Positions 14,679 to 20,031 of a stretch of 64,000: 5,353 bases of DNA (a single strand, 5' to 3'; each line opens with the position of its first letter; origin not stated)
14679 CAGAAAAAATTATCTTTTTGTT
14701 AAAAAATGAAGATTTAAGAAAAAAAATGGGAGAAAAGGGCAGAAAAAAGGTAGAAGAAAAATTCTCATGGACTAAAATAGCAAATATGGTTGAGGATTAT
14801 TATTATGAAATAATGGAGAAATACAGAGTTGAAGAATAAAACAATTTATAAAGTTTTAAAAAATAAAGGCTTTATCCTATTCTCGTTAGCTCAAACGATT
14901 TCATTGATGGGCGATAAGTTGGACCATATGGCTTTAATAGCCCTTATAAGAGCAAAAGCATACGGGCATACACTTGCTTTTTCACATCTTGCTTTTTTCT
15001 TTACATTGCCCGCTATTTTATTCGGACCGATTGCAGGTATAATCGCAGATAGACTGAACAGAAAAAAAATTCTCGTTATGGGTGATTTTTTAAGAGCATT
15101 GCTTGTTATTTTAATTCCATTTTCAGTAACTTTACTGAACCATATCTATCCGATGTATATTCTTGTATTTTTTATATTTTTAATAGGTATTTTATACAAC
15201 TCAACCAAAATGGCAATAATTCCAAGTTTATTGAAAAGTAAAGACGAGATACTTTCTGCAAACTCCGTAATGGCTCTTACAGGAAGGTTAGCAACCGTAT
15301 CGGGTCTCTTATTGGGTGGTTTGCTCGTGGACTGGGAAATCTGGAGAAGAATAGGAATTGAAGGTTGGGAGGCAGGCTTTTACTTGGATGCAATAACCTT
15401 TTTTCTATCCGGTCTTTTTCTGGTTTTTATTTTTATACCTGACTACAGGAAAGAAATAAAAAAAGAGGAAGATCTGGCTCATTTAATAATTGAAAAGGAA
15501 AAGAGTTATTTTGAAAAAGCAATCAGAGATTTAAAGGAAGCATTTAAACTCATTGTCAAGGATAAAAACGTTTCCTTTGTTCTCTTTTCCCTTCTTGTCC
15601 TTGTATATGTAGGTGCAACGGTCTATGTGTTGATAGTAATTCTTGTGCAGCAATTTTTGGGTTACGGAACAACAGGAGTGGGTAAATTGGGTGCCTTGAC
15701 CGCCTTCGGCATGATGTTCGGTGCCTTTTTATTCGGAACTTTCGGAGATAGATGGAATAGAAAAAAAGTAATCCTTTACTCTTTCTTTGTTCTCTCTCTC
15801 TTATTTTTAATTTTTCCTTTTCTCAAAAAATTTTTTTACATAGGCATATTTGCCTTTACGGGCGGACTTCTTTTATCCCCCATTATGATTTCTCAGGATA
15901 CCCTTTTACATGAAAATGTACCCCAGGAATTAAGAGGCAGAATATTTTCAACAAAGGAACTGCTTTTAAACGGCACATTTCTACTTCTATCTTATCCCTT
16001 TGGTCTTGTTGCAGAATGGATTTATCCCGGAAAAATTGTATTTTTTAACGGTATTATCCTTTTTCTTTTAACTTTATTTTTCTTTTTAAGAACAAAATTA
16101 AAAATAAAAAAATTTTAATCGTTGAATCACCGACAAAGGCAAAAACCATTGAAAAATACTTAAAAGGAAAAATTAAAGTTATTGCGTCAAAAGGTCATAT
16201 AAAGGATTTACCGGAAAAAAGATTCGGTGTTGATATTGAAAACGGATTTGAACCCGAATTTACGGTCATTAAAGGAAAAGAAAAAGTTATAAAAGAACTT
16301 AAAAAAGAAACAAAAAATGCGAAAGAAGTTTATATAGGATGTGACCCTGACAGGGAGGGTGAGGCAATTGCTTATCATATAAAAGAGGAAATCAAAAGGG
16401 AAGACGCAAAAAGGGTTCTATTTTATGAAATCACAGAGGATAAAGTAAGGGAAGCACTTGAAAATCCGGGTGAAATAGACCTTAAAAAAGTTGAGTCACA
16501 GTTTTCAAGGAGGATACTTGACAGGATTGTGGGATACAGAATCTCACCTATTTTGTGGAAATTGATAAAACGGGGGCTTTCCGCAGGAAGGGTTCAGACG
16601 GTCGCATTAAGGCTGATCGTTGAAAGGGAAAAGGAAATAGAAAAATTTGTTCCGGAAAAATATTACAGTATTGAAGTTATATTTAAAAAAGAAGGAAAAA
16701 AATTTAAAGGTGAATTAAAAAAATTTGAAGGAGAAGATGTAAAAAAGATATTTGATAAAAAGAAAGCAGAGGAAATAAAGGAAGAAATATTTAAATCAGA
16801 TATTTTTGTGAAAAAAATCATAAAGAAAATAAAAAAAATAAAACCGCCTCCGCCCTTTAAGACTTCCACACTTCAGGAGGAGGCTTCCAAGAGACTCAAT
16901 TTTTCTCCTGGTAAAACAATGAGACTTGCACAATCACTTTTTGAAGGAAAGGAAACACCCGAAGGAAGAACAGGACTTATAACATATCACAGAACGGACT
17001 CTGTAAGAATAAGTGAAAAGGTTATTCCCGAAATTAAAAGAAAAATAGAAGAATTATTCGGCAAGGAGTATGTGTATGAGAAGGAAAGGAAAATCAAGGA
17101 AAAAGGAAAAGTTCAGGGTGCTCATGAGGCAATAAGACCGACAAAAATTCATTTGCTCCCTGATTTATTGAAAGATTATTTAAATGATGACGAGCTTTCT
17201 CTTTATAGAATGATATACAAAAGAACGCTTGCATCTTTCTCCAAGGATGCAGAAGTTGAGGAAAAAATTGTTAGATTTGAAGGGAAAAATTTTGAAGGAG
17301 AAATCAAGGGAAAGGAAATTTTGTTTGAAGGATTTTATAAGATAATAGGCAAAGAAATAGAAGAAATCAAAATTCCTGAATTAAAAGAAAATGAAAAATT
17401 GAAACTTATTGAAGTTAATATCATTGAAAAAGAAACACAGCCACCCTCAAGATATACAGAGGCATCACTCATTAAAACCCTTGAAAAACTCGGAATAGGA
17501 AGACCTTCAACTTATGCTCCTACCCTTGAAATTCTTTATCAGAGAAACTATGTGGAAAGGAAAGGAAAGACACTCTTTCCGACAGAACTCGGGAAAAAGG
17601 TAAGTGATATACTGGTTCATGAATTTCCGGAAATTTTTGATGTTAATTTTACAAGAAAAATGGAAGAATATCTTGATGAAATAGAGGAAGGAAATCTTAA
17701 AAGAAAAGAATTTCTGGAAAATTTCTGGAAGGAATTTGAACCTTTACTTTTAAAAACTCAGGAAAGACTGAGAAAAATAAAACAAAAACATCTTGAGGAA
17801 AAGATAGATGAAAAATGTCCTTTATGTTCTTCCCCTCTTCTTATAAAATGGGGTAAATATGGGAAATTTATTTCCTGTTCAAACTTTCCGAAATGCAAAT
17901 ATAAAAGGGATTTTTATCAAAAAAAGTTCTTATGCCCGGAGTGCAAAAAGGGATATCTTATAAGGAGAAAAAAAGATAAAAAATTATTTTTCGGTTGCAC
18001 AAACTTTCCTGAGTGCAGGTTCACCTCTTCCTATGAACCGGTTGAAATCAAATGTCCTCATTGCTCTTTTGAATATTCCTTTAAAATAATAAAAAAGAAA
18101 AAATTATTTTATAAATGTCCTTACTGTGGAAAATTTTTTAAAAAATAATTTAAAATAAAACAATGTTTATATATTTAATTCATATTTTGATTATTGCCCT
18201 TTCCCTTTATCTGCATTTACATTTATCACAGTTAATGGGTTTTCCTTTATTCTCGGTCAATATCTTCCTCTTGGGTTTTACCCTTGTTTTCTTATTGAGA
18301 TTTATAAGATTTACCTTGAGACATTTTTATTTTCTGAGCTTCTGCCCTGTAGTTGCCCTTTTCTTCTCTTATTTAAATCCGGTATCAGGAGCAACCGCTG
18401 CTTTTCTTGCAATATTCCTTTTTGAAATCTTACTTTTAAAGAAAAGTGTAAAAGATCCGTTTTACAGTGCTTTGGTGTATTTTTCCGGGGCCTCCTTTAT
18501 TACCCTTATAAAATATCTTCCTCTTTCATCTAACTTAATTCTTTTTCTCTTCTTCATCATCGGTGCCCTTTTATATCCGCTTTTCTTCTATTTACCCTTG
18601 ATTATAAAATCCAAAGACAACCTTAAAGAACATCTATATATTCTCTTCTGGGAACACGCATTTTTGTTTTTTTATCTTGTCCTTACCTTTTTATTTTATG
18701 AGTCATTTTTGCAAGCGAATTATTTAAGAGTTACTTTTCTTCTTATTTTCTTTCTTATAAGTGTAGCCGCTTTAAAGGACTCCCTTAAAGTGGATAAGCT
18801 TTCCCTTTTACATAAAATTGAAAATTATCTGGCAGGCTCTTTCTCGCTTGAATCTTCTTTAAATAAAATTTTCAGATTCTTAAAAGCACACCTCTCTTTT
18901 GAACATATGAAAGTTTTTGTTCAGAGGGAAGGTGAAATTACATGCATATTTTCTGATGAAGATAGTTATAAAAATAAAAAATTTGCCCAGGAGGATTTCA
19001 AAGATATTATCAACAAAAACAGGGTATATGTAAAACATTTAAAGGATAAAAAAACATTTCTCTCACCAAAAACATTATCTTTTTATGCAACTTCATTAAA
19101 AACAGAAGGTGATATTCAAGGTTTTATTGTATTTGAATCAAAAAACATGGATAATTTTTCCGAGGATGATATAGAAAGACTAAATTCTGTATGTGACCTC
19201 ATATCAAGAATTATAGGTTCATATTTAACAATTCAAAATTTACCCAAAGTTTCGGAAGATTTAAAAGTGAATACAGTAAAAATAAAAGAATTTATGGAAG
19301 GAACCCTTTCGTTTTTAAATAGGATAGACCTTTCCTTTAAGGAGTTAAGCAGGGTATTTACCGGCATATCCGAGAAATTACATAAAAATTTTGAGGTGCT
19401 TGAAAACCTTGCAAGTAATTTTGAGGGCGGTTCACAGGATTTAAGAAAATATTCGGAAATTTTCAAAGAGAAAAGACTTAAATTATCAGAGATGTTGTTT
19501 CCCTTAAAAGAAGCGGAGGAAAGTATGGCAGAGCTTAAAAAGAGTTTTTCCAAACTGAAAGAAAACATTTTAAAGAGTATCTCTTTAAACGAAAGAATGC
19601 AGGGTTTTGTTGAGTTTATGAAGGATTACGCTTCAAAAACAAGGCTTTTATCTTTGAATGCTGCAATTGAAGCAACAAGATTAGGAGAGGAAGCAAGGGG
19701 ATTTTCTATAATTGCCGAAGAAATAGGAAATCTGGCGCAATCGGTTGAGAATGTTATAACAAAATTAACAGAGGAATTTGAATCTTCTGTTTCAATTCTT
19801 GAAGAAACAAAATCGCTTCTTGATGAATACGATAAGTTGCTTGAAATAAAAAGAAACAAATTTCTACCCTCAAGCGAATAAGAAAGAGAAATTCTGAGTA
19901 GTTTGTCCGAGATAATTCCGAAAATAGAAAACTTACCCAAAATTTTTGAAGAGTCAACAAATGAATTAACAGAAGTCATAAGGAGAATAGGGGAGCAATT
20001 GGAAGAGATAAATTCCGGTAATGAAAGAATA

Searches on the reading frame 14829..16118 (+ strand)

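Call 86: search_protein_families(library=ncbifam, proteins=[window:14829-16118:+], max_evalue=0.00001)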
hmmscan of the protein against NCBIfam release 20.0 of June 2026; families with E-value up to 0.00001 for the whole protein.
window:14829-16118:+ (429 aa): 12 families
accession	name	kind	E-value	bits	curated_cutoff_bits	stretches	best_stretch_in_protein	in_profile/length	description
TIGR00900.1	2A0121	subfamily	2.5e-51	175.2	319.6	1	15-383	1-348/364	H+ Antiporter protein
NF006386.0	PRK08633.1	equivalog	3.3e-20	71.5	1221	1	8-418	4-406/1147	acyl-[ACP]--phospholipid O-acyltransferase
NF008397.0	PRK11195.1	equivalog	1.8e-19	70.2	297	1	12-348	2-320/414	lysophospholipid transporter LplT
NF007792.0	PRK10489.1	equivalog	5.8e-16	58.5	324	1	55-419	57-396/419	enterobactin transporter EntS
TIGR00895.1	2A0115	subfamily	8e-13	48.1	418.55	1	244-375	12-145/398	aromatic acid/H+ symport family MFS transporter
NF000245.1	macrolide_MefA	exception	3.4e-10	39.6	675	1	7-140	4-135/405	macrolide efflux MFS transporter Mef(A)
TIGR00880.1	2_A_01_02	superfamily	1.2e-09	38.4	131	1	58-174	7-118/141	multidrug resistance protein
TIGR00898.1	2A0119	subfamily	2.1e-09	36.7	550.75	1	290-375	134-219/506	cation transport protein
NF000246.1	macrolide_MefC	exception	1.2e-08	34.5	870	1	46-417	42-391/407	macrolide efflux MFS transporter Mef(C)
TIGR00894.1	2A0114euk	subfamily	3.1e-08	32.6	626.45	1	69-307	96-322/465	Na(+)-dependent inorganic phosphate cotransporter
NF012178.0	tet_MFS_V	exception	5e-07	29.2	640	1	48-395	42-371/409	tetracycline efflux MFS transporter Tet(V)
TIGR01299.1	synapt_SV2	subfamily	2.9e-06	25.5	637.3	1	249-342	165-259/742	synaptic vesicle protein SV2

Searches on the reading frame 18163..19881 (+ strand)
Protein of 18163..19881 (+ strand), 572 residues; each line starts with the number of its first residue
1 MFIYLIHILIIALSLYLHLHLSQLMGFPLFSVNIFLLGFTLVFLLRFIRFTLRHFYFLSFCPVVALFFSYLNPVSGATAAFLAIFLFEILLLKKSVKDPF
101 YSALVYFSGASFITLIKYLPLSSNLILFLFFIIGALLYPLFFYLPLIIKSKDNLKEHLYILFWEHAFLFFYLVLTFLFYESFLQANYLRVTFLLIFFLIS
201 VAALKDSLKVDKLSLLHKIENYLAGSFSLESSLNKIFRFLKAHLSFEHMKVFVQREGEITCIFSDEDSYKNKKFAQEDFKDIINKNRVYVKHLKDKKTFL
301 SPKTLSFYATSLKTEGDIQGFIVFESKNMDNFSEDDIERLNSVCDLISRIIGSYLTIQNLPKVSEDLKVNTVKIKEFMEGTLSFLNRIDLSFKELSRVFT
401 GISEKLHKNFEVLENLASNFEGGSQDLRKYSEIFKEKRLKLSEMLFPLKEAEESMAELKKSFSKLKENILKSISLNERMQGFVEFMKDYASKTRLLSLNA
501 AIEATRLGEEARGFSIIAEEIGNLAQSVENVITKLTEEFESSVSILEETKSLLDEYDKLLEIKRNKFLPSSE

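Call 86: search_protein_families(library=ncbifam, proteins=[window:18163-19881:+], max_evalue=0.00001)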
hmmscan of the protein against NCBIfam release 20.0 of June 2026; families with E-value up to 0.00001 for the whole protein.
window:18163-19881:+ (572 aa): 7 families
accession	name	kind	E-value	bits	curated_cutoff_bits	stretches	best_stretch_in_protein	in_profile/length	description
NF050802.1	AspChtxCcaA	equivalog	2.1e-12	46.2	1300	1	448-546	541-635/700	aspartate chemotaxis receptor CcaA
NF041847.1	transduc_aer2_vibrio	equivalog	6.1e-11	41.3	1200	1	478-560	597-679/804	aerotaxis transducer Aer2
NF058645.1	MCPCtpMPsAe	equivalog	5.1e-09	35.4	900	1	481-528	390-437/558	methyl-accepting chemotaxis protein CtpM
NF007309.0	PRK09793.1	equivalog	1.2e-08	34.4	903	1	482-555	360-433/533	methyl-accepting chemotaxis protein IV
NF011615.0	PRK15041.1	equivalog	1.3e-08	34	947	1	483-552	365-434/554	methyl-accepting chemotaxis protein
NF011622.0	PRK15048.1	equivalog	2.8e-08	33.3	900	1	485-553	365-432/553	methyl-accepting chemotaxis protein II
NF047851.1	MCPCitTducer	equivalog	8.4e-07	28.4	900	1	487-549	368-430/553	methyl-accepting chemotaxis citrate transducer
